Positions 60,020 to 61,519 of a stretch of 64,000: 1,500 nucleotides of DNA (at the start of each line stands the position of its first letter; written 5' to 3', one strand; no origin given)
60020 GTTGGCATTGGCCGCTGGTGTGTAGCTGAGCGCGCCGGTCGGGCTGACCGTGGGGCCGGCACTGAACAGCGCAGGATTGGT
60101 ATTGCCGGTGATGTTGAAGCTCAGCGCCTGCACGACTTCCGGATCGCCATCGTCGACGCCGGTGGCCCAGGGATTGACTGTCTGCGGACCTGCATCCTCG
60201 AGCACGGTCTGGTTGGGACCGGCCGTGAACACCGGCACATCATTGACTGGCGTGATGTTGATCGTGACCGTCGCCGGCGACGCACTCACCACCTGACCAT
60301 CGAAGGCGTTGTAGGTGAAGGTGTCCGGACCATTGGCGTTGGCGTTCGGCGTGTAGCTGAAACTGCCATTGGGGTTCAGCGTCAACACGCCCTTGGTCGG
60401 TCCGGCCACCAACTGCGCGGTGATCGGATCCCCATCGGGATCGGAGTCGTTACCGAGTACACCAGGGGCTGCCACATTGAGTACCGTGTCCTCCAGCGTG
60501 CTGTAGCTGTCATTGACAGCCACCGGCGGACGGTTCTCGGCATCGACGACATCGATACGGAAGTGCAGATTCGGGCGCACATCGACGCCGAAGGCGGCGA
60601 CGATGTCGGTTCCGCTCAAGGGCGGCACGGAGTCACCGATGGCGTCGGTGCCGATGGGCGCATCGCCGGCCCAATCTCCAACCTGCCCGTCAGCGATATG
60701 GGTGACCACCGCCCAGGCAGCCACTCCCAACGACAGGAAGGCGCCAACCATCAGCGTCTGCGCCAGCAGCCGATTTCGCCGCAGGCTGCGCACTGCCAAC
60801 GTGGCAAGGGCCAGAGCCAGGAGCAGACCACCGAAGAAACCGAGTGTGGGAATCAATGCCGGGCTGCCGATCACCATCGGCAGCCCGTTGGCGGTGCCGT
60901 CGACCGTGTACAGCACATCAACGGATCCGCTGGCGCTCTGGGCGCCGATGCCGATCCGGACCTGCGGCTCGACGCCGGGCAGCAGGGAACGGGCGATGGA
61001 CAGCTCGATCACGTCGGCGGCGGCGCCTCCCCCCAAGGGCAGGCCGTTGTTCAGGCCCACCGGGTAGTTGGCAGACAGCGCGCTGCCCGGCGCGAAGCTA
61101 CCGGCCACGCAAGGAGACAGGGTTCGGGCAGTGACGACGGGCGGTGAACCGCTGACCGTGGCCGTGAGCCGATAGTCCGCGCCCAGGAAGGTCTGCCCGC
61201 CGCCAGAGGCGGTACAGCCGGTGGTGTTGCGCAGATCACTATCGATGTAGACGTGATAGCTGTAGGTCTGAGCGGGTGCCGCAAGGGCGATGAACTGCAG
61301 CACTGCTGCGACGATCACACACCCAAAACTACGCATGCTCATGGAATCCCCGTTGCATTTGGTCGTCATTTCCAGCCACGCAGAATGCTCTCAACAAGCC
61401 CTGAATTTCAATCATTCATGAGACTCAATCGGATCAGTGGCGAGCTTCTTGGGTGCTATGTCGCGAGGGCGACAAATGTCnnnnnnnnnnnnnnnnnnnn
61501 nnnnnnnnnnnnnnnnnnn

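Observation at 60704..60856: IPTL-CTERM-like sorting signal embedded ~170 aa from the N-terminus of the giant protein, followed by a second signal-peptide-like helix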

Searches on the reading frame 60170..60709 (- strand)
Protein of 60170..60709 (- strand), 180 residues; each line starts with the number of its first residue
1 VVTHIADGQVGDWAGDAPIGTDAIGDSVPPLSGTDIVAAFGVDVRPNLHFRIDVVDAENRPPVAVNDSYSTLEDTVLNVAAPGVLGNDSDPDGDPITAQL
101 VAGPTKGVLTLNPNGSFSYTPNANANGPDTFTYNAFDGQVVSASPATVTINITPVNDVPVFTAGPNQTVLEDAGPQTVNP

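Call 65: predict_structure(alignment_id=A6)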
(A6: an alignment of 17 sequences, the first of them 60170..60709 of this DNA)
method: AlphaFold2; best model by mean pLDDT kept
length: 180 residues; sequences in the alignment: 17
mean_pLDDT: 83.9   pTM: 0.66
mean pLDDT of the five models: 83.9, 78.4, 78.4, 77.5, 74.8
residues with pLDDT >= 90: 76; 70-90: 73; 50-70: 29; < 50: 2
segments of 3 or more residues with pLDDT < 50: none
pLDDT, mean of each block of 10 residues (from residue 1): 61 82 64 73 84 75 94 95 73 90 98 95 96 94 96 86 80 76
secondary structure, 60 per line:
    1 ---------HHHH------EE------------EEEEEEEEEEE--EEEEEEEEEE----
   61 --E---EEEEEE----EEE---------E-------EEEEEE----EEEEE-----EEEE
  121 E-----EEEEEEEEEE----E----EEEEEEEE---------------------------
elements in order: H10-13 E34-44 E47-56 E67-72 E77-79 E97-102 E107-111 E117-121 E127-136 E146-153

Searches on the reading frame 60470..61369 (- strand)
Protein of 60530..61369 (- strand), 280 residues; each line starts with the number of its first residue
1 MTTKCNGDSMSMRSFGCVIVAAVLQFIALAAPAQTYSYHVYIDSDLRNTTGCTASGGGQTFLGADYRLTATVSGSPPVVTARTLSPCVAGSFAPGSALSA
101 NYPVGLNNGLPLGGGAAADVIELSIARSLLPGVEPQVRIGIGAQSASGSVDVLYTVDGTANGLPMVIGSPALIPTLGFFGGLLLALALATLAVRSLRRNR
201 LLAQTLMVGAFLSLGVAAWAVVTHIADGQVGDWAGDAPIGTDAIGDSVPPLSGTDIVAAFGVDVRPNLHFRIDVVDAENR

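Call 7: find_homologous_proteins(query=window:60530-61369:-, max_evalue=0.01)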
Query seq(280 aa) (280 aa): 8 proteins with E <= 0.01 among 8000 candidates.
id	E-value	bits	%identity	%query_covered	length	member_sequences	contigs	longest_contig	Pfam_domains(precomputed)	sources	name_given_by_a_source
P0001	2.4e-109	383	71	91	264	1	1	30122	-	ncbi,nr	ncbi:MAG TPA: hypothetical protein VN259_02390, partial [Xanthomonadales bacterium]|nr:hypothetical 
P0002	2.1e-88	314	68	81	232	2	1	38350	-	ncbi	-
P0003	1.6e-86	308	58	92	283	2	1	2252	-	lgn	-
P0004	8.8e-76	273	53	96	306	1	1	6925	PF17803.8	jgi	jgi:hypothetical protein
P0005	2.5e-62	229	61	68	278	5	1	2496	-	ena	-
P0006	1.7e-55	206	63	59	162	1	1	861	-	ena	-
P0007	1.8e-55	206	66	57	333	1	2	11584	PF17963.8,PF17892.8,PF17803.8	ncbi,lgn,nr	ncbi:MAG: cadherin-like domain-containing protein [Rhodanobacteraceae bacterium]|nr:cadherin-like do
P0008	6.6e-42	162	73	41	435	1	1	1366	PF17963.8,PF17892.8,PF17803.8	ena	-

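Call 30: find_homologous_proteins(query=A3, max_evalue=0.001)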
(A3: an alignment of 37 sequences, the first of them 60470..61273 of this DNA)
Query A3 (37 sequences) (268 aa, profile of the alignment): 22 proteins with E <= 0.001 among 8000 candidates.
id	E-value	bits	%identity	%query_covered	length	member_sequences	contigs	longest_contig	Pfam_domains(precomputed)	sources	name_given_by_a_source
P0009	2.3e-111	390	40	98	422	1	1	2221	PF17963.8,PF17892.8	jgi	-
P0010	9.5e-111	388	40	100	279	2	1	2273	-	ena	-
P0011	6.8e-109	382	38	97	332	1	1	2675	-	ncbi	ncbi:MAG: hypothetical protein ABI451_13435, partial [Dokdonella sp.]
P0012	4.4e-103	362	41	90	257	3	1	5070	-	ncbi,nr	ncbi:MAG: hypothetical protein KDI80_13470, partial [Xanthomonadales bacterium]|nr:hypothetical prot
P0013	8.8e-102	358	41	98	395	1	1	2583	PF17963.8,PF17892.8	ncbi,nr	ncbi:MAG TPA: Ig-like domain-containing protein, partial [Tahibacter sp.]|nr:Ig-like domain-containi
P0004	2.3e-99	350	57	100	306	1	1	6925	PF17803.8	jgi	jgi:hypothetical protein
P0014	9.5e-98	345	39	98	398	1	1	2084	PF17963.8,PF17892.8,PF17803.8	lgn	-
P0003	7.9e-96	339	60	98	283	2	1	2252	-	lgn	-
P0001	1.3e-95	338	72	94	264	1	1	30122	-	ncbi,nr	ncbi:MAG TPA: hypothetical protein VN259_02390, partial [Xanthomonadales bacterium]|nr:hypothetical 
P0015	2.9e-91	324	41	99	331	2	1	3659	PF17963.8,PF17892.8,PF17803.8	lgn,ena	-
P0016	6.8e-91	323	40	84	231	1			-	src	-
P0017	6.1e-76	273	44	96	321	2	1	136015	-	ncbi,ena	-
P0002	1.7e-73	265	73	76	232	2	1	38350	-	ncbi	-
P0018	1.6e-68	249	34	94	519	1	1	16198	PF05345.19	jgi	jgi:hypothetical protein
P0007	3.6e-61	225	67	67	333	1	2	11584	PF17963.8,PF17892.8,PF17803.8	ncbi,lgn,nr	ncbi:MAG: cadherin-like domain-containing protein [Rhodanobacteraceae bacterium]|nr:cadherin-like do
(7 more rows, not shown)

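Call 38: predict_structure(alignment_id=A4)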
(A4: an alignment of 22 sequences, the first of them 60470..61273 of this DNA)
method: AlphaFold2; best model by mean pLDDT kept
length: 268 residues; sequences in the alignment: 22
mean_pLDDT: 80.9   pTM: 0.75
mean pLDDT of the five models: 80.9, 79.6, 78.8, 77.2, 75.9
residues with pLDDT >= 90: 102; 70-90: 104; 50-70: 38; < 50: 24
segments of 3 or more residues with pLDDT < 50: 140-142, 215-218, 249-260, 265-267
pLDDT, mean of each block of 10 residues (from residue 1): 89 95 93 96 89 97 88 85 86 92 93 87 92 80 66 86 86 83 64 58 85 56 86 89 64 43 50
secondary structure, 60 per line:
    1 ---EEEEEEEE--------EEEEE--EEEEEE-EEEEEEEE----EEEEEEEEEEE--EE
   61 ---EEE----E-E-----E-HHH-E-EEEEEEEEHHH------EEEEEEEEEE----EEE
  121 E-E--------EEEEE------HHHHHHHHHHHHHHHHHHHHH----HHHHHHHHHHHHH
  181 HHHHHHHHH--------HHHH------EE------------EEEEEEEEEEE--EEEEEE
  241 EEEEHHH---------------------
elements in order: E4-11 E20-24 E27-32 E34-41 E46-56 E64-66 E87-94 E104-113 E118-121 E132-136 H143-163 H168-189 H198-201 E222-232 E235-244

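Call 41: fold_search(model_id=the predicted structure, library=pdb)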
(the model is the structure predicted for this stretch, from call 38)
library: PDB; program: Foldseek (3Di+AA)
matches with E <= 10: 276; with E <= 0.001: 0
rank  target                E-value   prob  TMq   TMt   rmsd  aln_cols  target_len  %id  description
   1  3c5p_B                2.0e-02  0.23  0.15  0.19  13.8       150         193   10  Crystal structure of BAS0735, a protein of unknown function from Bacillus anthracis str. Sterne (released 2008-02-19)
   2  3c5p_A                6.6e-02  0.20  0.16  0.21  13.7       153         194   10  Crystal structure of BAS0735, a protein of unknown function from Bacillus anthracis str. Sterne (released 2008-02-19)
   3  5tik_B                2.1e-01  0.06  0.13  0.11  16.7       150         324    6  Structural basis for inhibition of erythrocyte invasion by antibodies to Plasmodium falciparum protein CyRPA (released 2017-03-01)
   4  2wsu_A                3.4e-01  0.12  0.16  0.15  13.8       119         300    6  Galectin domain of porcine adenovirus type 4 NADC-1 isolate fibre (released 2010-08-11)
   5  3zxf_B                3.9e-01  0.08  0.15  0.24  13.4       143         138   10  High resolution structure of Human Galectin-7 (released 2011-11-30)
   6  7trn_A                6.6e-01  0.06  0.12  0.19  15.0       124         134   10  Crystal structure of R14A-R20A human Galectin-7 mutant (released 2023-02-01)
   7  7w18_A                6.9e-01  0.06  0.11  0.13  15.3       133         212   10  Complex structure of alginate lyase PyAly with M5 (released 2022-08-17)
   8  9hlb_A                6.9e-01  0.02  0.12  0.08  19.0       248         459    8  TRPML1 in complex with compound 10 (released 2025-06-04)
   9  9mli_A                7.4e-01  0.01  0.09  0.02  18.9       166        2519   10  Xenorhabdus nematophilus XptA2 RBD C Chimera (released 2025-03-05)
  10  5huk_A                8.8e-01  0.06  0.12  0.09  12.2       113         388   12  The crystal structure of neuraminidase from A/Northern pintail/Washington/40964/2014 influenza virus (released 2016-04-13)
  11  6xn1_A                9.9e-01  0.04  0.14  0.12  12.6       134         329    9  Crystal structure of the GH43_1 enzyme from Xanthomonas citri complexed with xylose (released 2020-12-02)
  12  6cr1_H                9.9e-01  0.01  0.07  0.08  18.0       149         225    9  adalimumab EFab (released 2018-09-26)
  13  7tro_B                1.1e+00  0.07  0.17  0.29  10.0       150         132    9  Crystal structure of R14A-R20A human Galectin-7 mutant in presence of lactose (released 2023-02-01)
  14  7x86_C                1.1e+00  0.02  0.10  0.16  14.4       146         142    8  The crystal structure of PloI4-F124L in complex with endo-4+2 adduct (released 2023-02-08)
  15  7n8g_B                1.2e+00  0.06  0.13  0.23  14.3       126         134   10  Crystal structure of R20A-R22A human Galectin-7 mutant (released 2023-01-25)
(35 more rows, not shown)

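Call 53: search_protein_representatives(alignment_id=A4)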
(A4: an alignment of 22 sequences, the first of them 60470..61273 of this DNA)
Query: 22 sequences, 404 profile positions. Proteins with E-value up to 0.001 (for the whole library): 63679; up to 1e-10: 33246; up to 1e-30: 10116. The best 150 are listed.
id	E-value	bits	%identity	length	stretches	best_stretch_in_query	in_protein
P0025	0.0e+00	1776.6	-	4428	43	262-368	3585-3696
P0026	0.0e+00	1514.0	-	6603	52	259-357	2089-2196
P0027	0.0e+00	1431.0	-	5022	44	263-358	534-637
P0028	0.0e+00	1287.0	-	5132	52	259-365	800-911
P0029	0.0e+00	1266.3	-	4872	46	263-355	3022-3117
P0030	0.0e+00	1212.6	-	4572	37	263-360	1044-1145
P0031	0.0e+00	1211.4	-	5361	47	259-368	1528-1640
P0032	0.0e+00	1211.2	-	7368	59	260-360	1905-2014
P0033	0.0e+00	1172.9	-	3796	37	261-368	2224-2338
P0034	0.0e+00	1147.5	-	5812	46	263-355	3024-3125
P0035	0.0e+00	1131.9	-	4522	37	261-368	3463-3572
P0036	0.0e+00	1039.1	-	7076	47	263-356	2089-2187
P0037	0.0e+00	1026.8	-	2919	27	261-366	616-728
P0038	0.0e+00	1020.2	-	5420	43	263-396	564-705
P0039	0.0e+00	1014.4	-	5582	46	264-378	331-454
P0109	7.2e-202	687.3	-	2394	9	7-398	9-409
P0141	5.6e-188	641.6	-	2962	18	9-339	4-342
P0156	7.2e-184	628.1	-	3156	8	2-398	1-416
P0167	2.6e-180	616.3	-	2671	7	2-398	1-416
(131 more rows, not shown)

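Call 68: search_solved_structures(query=A3, max_evalue=1)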
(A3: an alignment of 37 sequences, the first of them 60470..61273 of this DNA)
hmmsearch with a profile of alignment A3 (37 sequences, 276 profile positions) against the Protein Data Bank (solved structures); distinct sequences matched with E-value up to 1: 3.
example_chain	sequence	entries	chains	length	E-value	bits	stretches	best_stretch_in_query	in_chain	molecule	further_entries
1ly9_A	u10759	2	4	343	0.79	12.2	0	77-122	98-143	Peroxidase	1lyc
1arp_A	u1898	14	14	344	0.82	12.2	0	76-118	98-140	PEROXIDASE | PROTEIN (PEROXIDASE)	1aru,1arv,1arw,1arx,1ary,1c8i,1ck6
1qr4_A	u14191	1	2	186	0.91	12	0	74-137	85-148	PROTEIN (TENASCIN)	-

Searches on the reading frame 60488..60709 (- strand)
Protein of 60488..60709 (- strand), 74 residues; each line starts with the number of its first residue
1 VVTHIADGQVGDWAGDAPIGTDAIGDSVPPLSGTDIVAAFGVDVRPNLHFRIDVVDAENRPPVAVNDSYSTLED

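Call 46: search_protein_families(library=pfam, proteins=[window:60488-60709:-], max_evalue=1)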
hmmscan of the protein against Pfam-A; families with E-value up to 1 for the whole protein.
seq(74 aa): 1 family
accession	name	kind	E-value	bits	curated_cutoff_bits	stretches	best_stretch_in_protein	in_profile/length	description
PF17803.7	Cadherin_4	-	0.016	16.2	25.1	1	55-74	7-26/71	Bacterial cadherin-like domain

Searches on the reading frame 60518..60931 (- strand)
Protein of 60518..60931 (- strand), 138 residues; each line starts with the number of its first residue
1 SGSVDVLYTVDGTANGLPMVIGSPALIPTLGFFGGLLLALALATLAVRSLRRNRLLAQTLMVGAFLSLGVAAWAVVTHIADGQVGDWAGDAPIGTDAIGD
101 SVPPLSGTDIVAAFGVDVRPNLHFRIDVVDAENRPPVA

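Call 20: find_related_loci(query=A2, collection=genome_contigs, flank=10000)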
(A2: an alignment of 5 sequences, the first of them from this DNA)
Query A2 (138 aa) in genome_contigs; peptide patterns used: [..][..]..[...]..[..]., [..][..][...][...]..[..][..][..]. (x = any residue, [..] = any of these).
151 stretches matched a pattern; 34 encode a relative of the query (tblastn E <= 1e-3); 34 distinct loci.
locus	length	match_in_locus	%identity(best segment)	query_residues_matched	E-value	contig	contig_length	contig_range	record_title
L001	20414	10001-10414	92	1-138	1e-74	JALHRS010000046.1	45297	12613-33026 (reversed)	MAG: Lysobacterales bacterium isolate maxbin.218_sub c_000000003953, whole genome shotgun sequence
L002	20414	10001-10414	93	1-138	8e-70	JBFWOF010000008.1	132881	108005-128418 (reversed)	MAG: Lysobacterales bacterium isolate CA_2019_TPBF_13 NODE_1239_length_132881_cov_6.815915_TPBF, whole genome shotgun se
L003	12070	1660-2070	70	1-138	2e-49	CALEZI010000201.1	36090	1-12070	MAG TPA_asm: uncultured Rhodanobacteraceae bacterium isolate SRR1506987_bin.164_CONCOCT_v1.1_MAG genome assembly, contig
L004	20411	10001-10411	72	1-138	6e-48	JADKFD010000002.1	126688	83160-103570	MAG: Rhodanobacteraceae bacterium isolate Rand_18-Q3-R56-63_BATAC.88 tig00002243-10-1266440, whole genome shotgun sequen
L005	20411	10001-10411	63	1-138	1e-46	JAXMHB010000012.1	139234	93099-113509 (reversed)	MAG: Lysobacterales bacterium isolate STL-PRO128 C2.36.fa-12, whole genome shotgun sequence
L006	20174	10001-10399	38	1-138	1e-19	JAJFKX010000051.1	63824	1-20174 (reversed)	MAG: Gammaproteobacteria bacterium isolate OFTM154 OFTM154_50, whole genome shotgun sequence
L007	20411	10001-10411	40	1-137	5e-19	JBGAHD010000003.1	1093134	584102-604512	MAG: Ahniellaceae bacterium isolate MAG_MBR_H10.40 MBRH10-40_opera_contig_11, whole genome shotgun sequence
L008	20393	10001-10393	38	5-138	4e-18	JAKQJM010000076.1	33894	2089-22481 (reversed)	MAG: Pseudomonadota bacterium isolate USDV_maxbin.051 k141_1260378, whole genome shotgun sequence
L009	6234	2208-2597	45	5-138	1e-17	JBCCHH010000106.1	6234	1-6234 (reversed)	MAG: Pseudomonadota bacterium isolate P01_B01_bin.62 k141_3762674_length_6234_cov_10.0000, whole genome shotgun sequence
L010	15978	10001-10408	38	2-138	5e-17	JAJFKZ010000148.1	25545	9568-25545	MAG: Gammaproteobacteria bacterium isolate OFTM86 OFTM86_147, whole genome shotgun sequence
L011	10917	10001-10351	44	19-138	1e-16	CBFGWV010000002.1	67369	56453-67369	MAG TPA_asm: uncultured Candidatus Competibacteraceae bacterium isolate SRR17295757_concoct_136 genome assembly, contig:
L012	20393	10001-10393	41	5-138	7e-16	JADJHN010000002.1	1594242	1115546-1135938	MAG: Lysobacterales bacterium isolate Ega_18-Q3-R5-49_BAT3C.216 tig00000055-11713380-27648190, whole genome shotgun sequ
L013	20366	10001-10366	40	13-137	1e-15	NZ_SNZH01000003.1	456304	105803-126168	Tahibacter aquaticus strain DSM 21667 Ga0244543_103, whole genome shotgun sequence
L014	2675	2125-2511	40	5-136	1e-15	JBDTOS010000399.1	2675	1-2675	MAG: Dokdonella sp. isolate cluster3_bin.18 NODE_266034_length_2675_cov_6.013740, whole genome shotgun sequence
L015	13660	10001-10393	37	5-138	3e-15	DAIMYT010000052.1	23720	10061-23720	MAG TPA_asm: Dokdonella sp. isolate CTOTU2284 NODE_988_length_23720_cov_4.819903, whole genome shotgun sequence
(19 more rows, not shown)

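Call 74: search_protein_families(library=pfam, alignment_id=A7, max_evalue=0.001)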
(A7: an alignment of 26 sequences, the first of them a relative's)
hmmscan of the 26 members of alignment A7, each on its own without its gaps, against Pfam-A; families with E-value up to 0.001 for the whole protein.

A. member 1, L005:35-1432:+ (465 aa): 0 families

B. families by the number of members that match (of 26 scanned): 14 families
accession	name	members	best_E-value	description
PF03741.22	TerC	5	3.4e-45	Integral membrane protein TerC family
PF13520.12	AA_permease_2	4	6.6e-50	Amino acid permease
PF05569.17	Peptidase_M56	4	2.3e-33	BlaR1 peptidase M56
PF00324.27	AA_permease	4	4.7e-33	Amino acid permease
PF03544.19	TonB_C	4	2e-18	Gram-negative bacterial TonB protein C-terminal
PF02628.20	COX15-CtaA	3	6.9e-109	Cytochrome oxidase assembly protein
PF04238.17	DUF420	3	3.9e-41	Protein of unknown function (DUF420)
PF09997.14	DUF2238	2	5.8e-57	Predicted membrane protein (DUF2238)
PF03030.21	H_PPase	1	3.5e-245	Inorganic H+ pyrophosphatase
PF03649.18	UPF0014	1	3.2e-85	Uncharacterised protein family (UPF0014)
PF00999.27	Na_H_Exchanger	1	4.6e-54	Sodium/hydrogen exchanger, transmembrane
PF02254.24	TrkA_N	1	1.3e-23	TrkA-N domain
PF01794.25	Ferric_reduct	1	4.3e-19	Ferric reductase like transmembrane component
PF01435.24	Peptidase_M48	1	0.00028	Peptidase family M48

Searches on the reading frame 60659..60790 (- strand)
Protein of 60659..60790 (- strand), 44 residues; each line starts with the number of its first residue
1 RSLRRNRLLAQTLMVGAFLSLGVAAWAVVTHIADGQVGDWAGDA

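Call 52: search_protein_families(library=ncbifam, proteins=[window:60659-60790:-], max_evalue=10)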
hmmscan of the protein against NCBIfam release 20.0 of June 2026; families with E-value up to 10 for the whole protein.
seq(44 aa): 0 families
